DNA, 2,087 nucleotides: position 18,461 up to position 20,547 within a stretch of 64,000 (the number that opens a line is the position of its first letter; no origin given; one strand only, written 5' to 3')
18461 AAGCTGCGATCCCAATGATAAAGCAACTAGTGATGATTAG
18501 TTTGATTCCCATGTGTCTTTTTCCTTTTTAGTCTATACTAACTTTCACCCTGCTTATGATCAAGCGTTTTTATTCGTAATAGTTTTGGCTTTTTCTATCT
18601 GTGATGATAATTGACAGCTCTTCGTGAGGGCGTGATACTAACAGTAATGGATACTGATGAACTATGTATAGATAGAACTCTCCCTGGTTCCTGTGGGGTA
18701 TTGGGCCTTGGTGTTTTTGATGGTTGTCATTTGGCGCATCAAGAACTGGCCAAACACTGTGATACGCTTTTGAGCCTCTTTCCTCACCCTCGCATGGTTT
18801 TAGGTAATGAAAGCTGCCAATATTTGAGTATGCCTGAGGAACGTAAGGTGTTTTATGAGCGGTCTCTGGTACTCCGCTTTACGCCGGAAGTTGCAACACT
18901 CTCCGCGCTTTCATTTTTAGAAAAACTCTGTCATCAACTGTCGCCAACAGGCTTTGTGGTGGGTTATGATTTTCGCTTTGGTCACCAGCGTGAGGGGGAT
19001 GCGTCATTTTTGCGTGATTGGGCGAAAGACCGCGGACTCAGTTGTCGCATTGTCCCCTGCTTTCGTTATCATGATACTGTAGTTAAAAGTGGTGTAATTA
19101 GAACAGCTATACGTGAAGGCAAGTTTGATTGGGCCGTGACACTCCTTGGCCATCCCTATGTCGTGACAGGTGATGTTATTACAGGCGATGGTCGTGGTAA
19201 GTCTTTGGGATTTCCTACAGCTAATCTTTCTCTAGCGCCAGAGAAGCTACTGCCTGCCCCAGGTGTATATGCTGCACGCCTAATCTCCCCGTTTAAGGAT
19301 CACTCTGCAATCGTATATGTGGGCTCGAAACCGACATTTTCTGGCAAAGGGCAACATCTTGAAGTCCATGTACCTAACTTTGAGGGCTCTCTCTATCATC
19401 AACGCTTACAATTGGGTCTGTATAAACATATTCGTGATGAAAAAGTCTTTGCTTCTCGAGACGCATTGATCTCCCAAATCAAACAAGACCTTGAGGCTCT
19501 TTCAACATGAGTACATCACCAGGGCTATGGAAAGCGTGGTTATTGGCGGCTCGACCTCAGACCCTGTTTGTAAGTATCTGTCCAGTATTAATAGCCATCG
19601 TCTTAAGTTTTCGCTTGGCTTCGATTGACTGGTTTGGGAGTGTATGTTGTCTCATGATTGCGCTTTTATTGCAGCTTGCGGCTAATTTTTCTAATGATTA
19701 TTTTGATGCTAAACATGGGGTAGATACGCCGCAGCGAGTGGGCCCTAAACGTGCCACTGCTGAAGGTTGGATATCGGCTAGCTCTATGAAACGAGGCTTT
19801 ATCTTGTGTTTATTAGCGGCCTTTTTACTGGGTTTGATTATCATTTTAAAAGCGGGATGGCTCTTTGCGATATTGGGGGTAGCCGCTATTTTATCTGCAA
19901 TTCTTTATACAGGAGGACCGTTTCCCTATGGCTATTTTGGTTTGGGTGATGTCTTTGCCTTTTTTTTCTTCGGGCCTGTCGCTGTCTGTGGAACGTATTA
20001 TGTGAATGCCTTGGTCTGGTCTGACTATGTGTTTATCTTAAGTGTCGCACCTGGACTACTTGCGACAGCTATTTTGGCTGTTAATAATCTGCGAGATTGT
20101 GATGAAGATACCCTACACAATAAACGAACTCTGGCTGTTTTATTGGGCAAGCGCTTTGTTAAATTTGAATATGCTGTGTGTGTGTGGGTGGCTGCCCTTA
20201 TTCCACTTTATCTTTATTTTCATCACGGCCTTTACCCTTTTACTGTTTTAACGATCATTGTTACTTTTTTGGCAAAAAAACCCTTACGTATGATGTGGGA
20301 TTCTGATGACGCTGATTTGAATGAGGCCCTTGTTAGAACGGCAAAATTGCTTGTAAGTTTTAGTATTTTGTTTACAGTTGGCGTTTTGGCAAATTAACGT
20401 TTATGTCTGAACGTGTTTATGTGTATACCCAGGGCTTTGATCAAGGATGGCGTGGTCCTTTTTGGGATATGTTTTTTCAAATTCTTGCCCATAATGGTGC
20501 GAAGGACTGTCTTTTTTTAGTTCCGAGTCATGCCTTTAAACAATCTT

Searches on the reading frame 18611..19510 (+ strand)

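Call 6: search_protein_families(library=pfam, proteins=[window:18611-19510:+])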
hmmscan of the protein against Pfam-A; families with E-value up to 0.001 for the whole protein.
window:18611-19510:+ (299 aa): 2 families
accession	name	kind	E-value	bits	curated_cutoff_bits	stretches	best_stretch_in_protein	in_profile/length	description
PF01687.23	Flavokinase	-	7.5e-35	120.3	19.6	1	179-296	1-119/124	Riboflavin kinase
PF06574.18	FAD_syn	-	3.3e-19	69.7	27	1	30-160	9-156/158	FAD synthetase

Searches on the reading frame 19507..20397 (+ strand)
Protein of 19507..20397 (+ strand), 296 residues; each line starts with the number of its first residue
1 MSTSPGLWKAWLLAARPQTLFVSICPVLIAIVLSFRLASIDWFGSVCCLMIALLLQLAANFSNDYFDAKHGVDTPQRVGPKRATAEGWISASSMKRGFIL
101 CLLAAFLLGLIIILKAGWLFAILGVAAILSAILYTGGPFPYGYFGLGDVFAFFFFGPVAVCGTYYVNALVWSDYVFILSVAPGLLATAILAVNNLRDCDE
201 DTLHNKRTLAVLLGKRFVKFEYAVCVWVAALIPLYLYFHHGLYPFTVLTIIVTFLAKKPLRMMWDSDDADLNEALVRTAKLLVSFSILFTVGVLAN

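Call 6: search_protein_families(library=pfam, proteins=[window:19507-20397:+])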
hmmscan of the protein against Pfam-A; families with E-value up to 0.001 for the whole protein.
window:19507-20397:+ (296 aa): 1 family
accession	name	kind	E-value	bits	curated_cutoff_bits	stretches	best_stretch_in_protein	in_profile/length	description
PF01040.23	UbiA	-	5.9e-34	117.9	34.2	1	26-275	4-244/250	UbiA prenyltransferase family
